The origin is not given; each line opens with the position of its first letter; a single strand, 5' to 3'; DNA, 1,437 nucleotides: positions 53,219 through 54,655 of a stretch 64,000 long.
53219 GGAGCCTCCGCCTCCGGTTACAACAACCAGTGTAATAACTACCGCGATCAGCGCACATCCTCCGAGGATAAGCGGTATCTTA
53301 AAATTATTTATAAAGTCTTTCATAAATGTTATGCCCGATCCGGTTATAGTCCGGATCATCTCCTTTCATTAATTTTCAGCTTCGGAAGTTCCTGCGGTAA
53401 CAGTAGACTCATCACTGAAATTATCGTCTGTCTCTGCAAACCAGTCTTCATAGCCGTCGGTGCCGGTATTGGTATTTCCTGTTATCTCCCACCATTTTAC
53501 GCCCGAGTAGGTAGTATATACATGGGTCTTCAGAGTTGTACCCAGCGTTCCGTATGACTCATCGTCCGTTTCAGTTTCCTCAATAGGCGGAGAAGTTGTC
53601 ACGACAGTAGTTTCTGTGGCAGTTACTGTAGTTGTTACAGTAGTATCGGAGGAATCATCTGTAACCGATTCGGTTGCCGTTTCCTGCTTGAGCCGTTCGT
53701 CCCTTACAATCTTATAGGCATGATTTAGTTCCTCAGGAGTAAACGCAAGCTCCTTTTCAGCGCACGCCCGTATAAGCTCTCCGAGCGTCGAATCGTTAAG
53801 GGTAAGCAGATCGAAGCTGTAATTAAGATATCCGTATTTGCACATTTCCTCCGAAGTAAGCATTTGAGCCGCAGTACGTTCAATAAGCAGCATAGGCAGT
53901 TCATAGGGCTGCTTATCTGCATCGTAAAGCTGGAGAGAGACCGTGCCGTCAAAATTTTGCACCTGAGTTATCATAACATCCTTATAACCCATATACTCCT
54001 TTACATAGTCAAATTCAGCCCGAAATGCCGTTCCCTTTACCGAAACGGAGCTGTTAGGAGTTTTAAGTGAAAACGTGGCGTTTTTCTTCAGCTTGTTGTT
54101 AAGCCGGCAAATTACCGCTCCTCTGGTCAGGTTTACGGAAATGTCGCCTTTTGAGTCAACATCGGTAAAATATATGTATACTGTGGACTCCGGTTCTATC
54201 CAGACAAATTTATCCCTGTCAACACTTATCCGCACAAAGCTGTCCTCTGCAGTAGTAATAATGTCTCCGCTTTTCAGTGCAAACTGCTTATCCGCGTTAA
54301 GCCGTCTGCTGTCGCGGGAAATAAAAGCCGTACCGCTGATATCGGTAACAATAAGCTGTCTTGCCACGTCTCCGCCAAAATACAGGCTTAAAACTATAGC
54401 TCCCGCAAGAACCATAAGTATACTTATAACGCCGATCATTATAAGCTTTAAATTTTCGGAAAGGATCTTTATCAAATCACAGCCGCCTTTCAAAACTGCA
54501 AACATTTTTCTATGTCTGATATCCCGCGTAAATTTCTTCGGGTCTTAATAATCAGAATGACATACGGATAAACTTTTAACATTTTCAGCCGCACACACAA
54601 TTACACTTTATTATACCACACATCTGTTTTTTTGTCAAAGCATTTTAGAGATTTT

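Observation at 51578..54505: Tandem paralogous membrane-anchored FecR-like proteins, one with four Flg_new repeats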

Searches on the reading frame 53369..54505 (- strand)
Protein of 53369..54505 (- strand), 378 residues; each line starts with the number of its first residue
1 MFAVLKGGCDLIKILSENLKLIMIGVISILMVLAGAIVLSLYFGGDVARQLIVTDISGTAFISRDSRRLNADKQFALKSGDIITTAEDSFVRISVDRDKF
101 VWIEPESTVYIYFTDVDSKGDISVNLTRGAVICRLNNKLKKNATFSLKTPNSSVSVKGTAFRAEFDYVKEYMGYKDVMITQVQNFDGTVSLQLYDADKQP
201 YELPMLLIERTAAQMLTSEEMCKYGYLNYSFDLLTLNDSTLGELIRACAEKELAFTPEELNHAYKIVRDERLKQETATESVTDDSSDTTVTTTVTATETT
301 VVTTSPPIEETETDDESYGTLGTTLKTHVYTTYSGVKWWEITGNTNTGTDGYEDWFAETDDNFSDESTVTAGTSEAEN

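Call 3: search_protein_families(library=pfam, proteins=[window:53369-54505:-], max_evalue=1)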
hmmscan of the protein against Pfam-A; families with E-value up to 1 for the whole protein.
window:53369-54505:- (378 aa): 1 family
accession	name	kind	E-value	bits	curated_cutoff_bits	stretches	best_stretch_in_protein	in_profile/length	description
PF04773.18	FecR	-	2.8e-08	34.5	24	1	82-163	2-80/97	FecR protein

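Call 5: search_protein_families(library=ncbifam, proteins=[window:53369-54505:-], max_evalue=1)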
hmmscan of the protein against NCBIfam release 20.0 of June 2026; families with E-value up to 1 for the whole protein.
window:53369-54505:- (378 aa): 5 families
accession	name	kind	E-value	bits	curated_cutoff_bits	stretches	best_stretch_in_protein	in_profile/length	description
NF047849.1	Lsa33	exception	9.7e-11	41.4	420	1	52-166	31-149/310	surface adhesin Lsa33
NF033165.1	lipo_LipL45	exception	7.5e-06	25.2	350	1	74-162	64-153/391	lipoprotein LipL45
NF047876.1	Lsa19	exception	0.01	15.6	250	1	50-164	10-117/182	adhesin Lsa19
NF047355.1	ABC_bind_Mn_Staph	exception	0.014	14.6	500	1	209-318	196-293/309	manganese ABC transporter substrate-binding lipoprotein MntC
NF033682.1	retention_LapA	subfamily_domain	0.047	13.9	50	1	51-109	4-63/145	retention module-containing protein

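Call 9: find_homologous_proteins(query=window:53369-54505:-)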
Query window:53369-54505:- (378 aa): 94 proteins with E <= 0.001 among 5020 candidates.
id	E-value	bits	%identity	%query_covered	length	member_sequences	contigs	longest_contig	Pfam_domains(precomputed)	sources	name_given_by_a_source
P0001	9.4e-235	796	99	97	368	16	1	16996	PF04773.19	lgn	-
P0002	3.7e-232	788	95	100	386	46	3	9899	PF04773.19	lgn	-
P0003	1.1e-228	776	93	100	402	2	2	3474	PF04773.19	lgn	-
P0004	1.4e-214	730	85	100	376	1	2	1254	PF04773.19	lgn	-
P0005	1.9e-214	729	85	100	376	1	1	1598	PF04773.19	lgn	-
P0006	1.9e-207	706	82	100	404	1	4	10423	PF04773.19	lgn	-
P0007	2.1e-206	703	84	97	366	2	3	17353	PF04773.19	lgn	-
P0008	4.5e-205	699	86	97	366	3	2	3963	PF04773.19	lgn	-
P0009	1.0e-203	694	82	100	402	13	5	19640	PF04773.19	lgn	-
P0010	5.4e-200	682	79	99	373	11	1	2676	PF04773.19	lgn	-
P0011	5.8e-194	662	83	96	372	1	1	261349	PF04773.19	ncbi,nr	ncbi:MAG: FecR family protein [Prevotella sp.]|nr:FecR family protein [Prevotella sp.]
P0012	7.5e-188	642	78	97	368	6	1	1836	PF04773.19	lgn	-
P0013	2.4e-186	637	77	97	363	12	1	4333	PF04773.19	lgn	-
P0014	8.2e-186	635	95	81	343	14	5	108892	PF04773.19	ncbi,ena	-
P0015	4.5e-167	574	69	97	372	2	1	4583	PF04773.19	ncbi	-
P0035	1.2e-138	480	61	92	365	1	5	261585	PF04773.19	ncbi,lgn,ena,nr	ncbi:MAG: FecR domain-containing protein [Oscillospiraceae bacterium]|nr:FecR domain-containing prot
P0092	2.6e-86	308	44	96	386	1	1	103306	PF04773.19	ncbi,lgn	-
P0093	1.3e-58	217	40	68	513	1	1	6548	PF04773.19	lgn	-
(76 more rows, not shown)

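Call 13: find_encoding_contigs(protein=P0035, flank=8000, max_places=2)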
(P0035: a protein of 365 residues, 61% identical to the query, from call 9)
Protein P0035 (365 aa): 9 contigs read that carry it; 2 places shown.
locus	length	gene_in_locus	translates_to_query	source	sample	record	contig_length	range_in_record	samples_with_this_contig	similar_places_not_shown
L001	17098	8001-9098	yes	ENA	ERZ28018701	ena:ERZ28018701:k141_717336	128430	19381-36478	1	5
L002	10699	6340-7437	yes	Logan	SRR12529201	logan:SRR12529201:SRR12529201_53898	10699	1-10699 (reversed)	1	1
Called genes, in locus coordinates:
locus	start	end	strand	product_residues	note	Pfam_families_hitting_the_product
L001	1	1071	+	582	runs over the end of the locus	PF01807:Zn_ribbon_DnaG, PF08275:DNAG_N, PF01751:Toprim, PF13362:Toprim_3, PF13662:Toprim_4, PF13155:Toprim_2, PF10410:DnaB_bind, PF00772:DnaB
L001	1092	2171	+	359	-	PF03979:Sigma70_r1_1, PF00140:Sigma70_r1_2, PF04542:Sigma70_r2, PF04539:Sigma70_r3, PF04545:Sigma70_r4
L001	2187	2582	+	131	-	PF02082:Rrf2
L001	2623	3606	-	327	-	PF00389:2-Hacid_dh, PF02826:2-Hacid_dh_C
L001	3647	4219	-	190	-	PF13350:Y_phosphatase3, PF22784:PTP-SAK (weak), PF22785:Tc-R-P (weak), PF22741:PTP-NADK (weak)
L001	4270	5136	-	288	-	PF01263:Aldose_epim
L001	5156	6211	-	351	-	PF01183:Glyco_hydro_25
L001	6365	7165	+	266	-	-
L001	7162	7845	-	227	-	PF01966:HD (weak)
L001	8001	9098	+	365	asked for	PF04773:FecR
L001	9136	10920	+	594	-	PF09479:Flg_new (faint)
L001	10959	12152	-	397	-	PF01926:MMR_HSR1, PF02421:FeoB_N (weak), PF00350:Dynamin_N (faint), PF18128:HydF_dimer, PF18133:HydF_tetramer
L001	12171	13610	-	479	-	PF04055:Radical_SAM, PF06968:BATS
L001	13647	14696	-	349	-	PF04055:Radical_SAM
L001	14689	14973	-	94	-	PF21699:TM1266-like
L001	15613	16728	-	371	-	PF22020:RlmL_1st, PF02926:THUMP, PF01170:UPF0020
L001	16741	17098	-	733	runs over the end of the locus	PF00912:Transgly, PF00905:Transpeptidase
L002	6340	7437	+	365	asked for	PF04773:FecR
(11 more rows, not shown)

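Call 14: find_encoding_contigs(protein=P0092, flank=8000, max_places=2)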
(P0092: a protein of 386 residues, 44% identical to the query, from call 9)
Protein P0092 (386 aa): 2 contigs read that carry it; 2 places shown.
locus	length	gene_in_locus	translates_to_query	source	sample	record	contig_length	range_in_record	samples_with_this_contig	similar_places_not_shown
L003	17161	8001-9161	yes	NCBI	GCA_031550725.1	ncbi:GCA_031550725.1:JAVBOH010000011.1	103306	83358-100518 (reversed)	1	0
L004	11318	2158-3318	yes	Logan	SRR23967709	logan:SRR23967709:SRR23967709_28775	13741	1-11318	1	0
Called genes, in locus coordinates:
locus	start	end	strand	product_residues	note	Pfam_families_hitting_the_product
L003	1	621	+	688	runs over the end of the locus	PF03415:Peptidase_C11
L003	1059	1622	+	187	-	-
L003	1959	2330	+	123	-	PF21983:NikA-like, PF05713:MobC (weak)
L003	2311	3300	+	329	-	PF03432:Relaxase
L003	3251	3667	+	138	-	-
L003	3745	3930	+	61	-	PF14202:TnpW (weak)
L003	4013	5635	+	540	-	PF00239:Resolvase, PF07508:Recombinase, PF13408:Zn_ribbon_recom, PF14287:DUF4368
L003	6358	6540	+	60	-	-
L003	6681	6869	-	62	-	PF00269:SASP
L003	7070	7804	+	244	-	-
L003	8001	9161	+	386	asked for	PF04773:FecR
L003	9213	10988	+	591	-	PF09479:Flg_new (faint)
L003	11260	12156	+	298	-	PF00528:BPD_transp_1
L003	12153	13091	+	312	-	PF00528:BPD_transp_1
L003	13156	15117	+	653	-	PF00364:Biotin_lipoyl (faint), PF25917:BSH_RND (faint)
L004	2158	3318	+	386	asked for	PF04773:FecR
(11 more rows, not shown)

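Call 15: find_encoding_contigs(protein=P0093, flank=8000, max_places=2)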
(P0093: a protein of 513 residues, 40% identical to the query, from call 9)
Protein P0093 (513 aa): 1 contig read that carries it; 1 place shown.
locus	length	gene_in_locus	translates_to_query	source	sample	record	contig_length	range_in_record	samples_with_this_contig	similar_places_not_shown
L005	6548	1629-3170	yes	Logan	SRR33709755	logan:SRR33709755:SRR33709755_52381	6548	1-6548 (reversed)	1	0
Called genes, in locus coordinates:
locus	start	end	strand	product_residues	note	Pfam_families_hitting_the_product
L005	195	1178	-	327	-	-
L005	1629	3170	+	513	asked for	PF04773:FecR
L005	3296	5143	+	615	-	PF09479:Flg_new (weak)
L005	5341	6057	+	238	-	PF01987:AIM24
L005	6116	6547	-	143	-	?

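Call 24: search_solved_structures(query=A1, max_evalue=1, show_alignments=2)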
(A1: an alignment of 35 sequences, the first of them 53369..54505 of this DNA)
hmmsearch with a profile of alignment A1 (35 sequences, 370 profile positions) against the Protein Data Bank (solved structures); distinct sequences matched with E-value up to 1: 1.
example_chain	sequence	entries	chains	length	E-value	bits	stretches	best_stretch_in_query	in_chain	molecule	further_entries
5wlc_NC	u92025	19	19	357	0.33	13.1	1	243-359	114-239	Lcp5 | U3 small nucleolar ribonucleoprotein protein LCP5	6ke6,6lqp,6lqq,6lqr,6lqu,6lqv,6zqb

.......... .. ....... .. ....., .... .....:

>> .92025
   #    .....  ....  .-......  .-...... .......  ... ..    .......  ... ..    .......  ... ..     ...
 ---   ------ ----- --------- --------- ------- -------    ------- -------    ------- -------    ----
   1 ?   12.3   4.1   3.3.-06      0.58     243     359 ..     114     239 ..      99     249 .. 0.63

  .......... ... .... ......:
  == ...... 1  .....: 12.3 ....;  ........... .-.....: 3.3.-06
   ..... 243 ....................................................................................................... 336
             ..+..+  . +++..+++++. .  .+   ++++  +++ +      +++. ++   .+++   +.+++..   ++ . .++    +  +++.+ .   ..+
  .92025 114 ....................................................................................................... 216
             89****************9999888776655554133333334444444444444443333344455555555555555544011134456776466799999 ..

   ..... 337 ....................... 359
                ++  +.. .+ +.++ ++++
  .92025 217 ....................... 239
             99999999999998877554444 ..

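Call 27: predict_structure(alignment_id=A1)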
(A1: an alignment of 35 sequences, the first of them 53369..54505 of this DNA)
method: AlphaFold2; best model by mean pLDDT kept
length: 378 residues; sequences in the alignment: 35
mean_pLDDT: 73.1   pTM: 0.61
mean pLDDT of the five models: 73.1, 72.4, 70.9, 70.1, 69.1
residues with pLDDT >= 90: 158; 70-90: 103; 50-70: 16; < 50: 101
segments of 3 or more residues with pLDDT < 50: 1-3, 282-378
pLDDT, mean of each block of 10 residues (from residue 1): 49 77 92 90 73 92 91 90 93 91 95 80 93 89 88 88 95 93 93 93 89 93 89 89 89 88 91 72 35 30 31 29 37 34 32 33 31 31
secondary structure, 60 per line:
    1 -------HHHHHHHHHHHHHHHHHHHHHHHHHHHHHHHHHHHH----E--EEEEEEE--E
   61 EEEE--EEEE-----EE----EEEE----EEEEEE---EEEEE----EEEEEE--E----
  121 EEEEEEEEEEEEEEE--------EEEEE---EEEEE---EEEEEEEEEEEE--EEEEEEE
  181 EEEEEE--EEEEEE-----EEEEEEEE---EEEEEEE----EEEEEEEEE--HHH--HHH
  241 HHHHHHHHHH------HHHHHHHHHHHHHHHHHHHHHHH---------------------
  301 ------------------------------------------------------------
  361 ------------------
elements in order: H8-43 E51-57 E60-64 E67-70 E82-85 E90-95 E99-103 E108-113 E121-135 E144-148 E152-156 E160-171 E174-186 E189-194 E200-207 E211-217 E222-230 H238-250 H257-279

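Call 31: find_related_loci(query=A1, collection=genome_contigs, flank=8000)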
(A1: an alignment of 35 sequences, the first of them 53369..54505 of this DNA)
Query A1 (378 aa) in genome_contigs; peptide patterns used: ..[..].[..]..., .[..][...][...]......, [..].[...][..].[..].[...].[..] (x = any residue, [..] = any of these).
54 stretches matched a pattern; 26 encode a relative of the query (tblastn E <= 1e-3); 26 distinct loci.
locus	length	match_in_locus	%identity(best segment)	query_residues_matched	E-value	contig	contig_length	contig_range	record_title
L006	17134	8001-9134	96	1-378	0e+0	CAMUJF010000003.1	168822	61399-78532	MAG TPA_asm: uncultured Clostridia bacterium isolate SRR14038243_bin.79_metawrap_v1.3_MAG genome assembly, contig: NODE.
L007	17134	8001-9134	95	1-378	0e+0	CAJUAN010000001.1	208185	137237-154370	MAG TPA_asm: uncultured Oscillospiraceae bacterium isolate MGBC124430 genome assembly, contig: MGBC124430.1, whole genom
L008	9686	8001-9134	85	1-378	0e+0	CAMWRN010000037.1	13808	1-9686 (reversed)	MAG TPA_asm: uncultured Clostridia bacterium isolate SRR14411269_bin.7_metawrap_v1.3_MAG genome assembly, contig: NODE.5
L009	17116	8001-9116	83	1-374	0e+0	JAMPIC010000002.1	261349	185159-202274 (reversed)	MAG: Prevotella sp. isolate NALB_7961_1 Scaffold_#2__SCF_002__261149_bp, whole genome shotgun sequence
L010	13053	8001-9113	79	3-378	0e+0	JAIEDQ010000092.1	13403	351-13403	MAG: Oscillospiraceae bacterium isolate SC0389_S3_2 SC0389_S3_2_contig_92, whole genome shotgun sequence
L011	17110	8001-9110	62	6-372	2e-150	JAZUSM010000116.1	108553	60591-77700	MAG: Oscillospiraceae bacterium isolate T1900044845_TS20190311.MAGScoT_cleanbin_000019 SGB_2971_k141_2268078, whole geno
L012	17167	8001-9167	59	6-374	4e-145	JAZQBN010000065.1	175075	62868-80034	MAG: Oscillospiraceae bacterium isolate T1900044641_TS20190107.MAGScoT_cleanbin_000003 SGB_1251_k141_782198, whole genom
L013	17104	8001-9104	62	3-378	8e-145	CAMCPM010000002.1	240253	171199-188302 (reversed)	MAG: uncultured Clostridia bacterium isolate SRR17382095_bin.20_metaWRAP_v1.3_MAG genome assembly, contig: ERZ10544663.1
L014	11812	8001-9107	59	6-375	3e-144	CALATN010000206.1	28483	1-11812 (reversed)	MAG TPA_asm: uncultured Clostridia bacterium isolate SRR6425805_bin.93_CONCOCT_v1.1_MAG genome assembly, contig: ERZ1767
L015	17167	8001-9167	58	6-374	9e-143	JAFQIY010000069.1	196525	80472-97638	MAG: Oscillospiraceae bacterium isolate RGIG1862 Goat_Cecum-6__c810542, whole genome shotgun sequence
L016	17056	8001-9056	62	6-356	2e-141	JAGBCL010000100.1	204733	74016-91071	MAG: Oscillospiraceae bacterium isolate RGIG8992 Water_deer_Rectum-3__c469105, whole genome shotgun sequence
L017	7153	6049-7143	64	3-374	3e-139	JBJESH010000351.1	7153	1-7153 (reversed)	MAG: Oscillospiraceae bacterium isolate PUUB25_bin.028 NODE_9708_length_7153_cov_5.131727, whole genome shotgun sequence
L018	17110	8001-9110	60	6-374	5e-132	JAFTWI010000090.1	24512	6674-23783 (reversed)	MAG: Oscillospiraceae bacterium isolate RGIG4209 Roe_deer_Colon-3__c192772, whole genome shotgun sequence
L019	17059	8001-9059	59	5-358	5e-132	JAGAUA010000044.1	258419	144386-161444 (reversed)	MAG: Oscillospiraceae bacterium isolate RGIG8773 Water_deer_Colon.Co__c1007570, whole genome shotgun sequence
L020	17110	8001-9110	57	5-376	3e-135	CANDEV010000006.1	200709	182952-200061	MAG TPA_asm: uncultured Clostridia bacterium isolate ERR6760055_bin.29_metawrap_v1.3_MAG genome assembly, contig: ERZ128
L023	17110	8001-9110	56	11-371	7e-127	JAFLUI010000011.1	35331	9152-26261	MAG: Oscillospiraceae bacterium isolate HAN075 Seq11, whole genome shotgun sequence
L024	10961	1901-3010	50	6-374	8e-121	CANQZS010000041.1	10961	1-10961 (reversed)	MAG: uncultured Clostridia bacterium isolate Lapin-017__bin21 genome assembly, contig: Lapin-017__NODE_4387_length_10961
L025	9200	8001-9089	56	1-358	3e-118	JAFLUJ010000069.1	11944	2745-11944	MAG: Oscillospiraceae bacterium isolate HAN076 Seq63, whole genome shotgun sequence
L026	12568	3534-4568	53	6-346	2e-116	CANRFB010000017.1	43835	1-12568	MAG: uncultured Clostridia bacterium isolate Lapin-023__bin87 genome assembly, contig: Lapin-023__NODE_1184_length_43835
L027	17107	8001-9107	51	6-377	1e-109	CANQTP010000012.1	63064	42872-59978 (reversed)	MAG: uncultured Clostridia bacterium isolate Lapin-023__bin7 genome assembly, contig: Lapin-023__NODE_638_length_63064_c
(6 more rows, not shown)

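Call 51: search_protein_families(library=pfam, alignment_id=A5, max_evalue=0.001)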
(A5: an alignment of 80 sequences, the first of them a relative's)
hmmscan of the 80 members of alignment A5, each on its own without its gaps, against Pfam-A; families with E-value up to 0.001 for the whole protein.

A. member 1, L012:6299-7204:+ (301 aa): 0 families

B. families by the number of members that match (of 80 scanned): 169 families (the first 25 are shown)
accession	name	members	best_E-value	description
PF04542.20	Sigma70_r2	3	4.4e-25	Sigma-70 region 2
PF04545.22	Sigma70_r4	3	5.1e-21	Sigma-70, region 4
PF01966.28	HD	3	6e-15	HD domain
PF00005.33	ABC_tran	2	9.7e-51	ABC transporter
PF01926.29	MMR_HSR1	2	1.9e-22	50S ribosome-binding GTPase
PF13304.12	AAA_21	2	7.4e-19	AAA domain, putative AbiEii toxin, Type IV TA system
PF01381.28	HTH_3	2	5.9e-17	Helix-turn-helix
PF00528.27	BPD_transp_1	2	2.6e-16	Binding-protein-dependent transport system inner membrane component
PF00583.31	Acetyltransf_1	2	4.7e-12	Acetyltransferase (GNAT) family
PF13401.12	AAA_22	2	9.8e-12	AAA domain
PF08281.18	Sigma70_r4_2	2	3.3e-11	Sigma-70, region 4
PF13560.12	HTH_31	2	6.7e-09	Helix-turn-helix domain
PF02463.25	SMC_N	2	3.7e-08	RecF/RecN/SMC N terminal domain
PF13173.12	AAA_14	2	1.8e-07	AAA domain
PF13555.12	AAA_29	2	1.4e-05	P-loop containing region of AAA domain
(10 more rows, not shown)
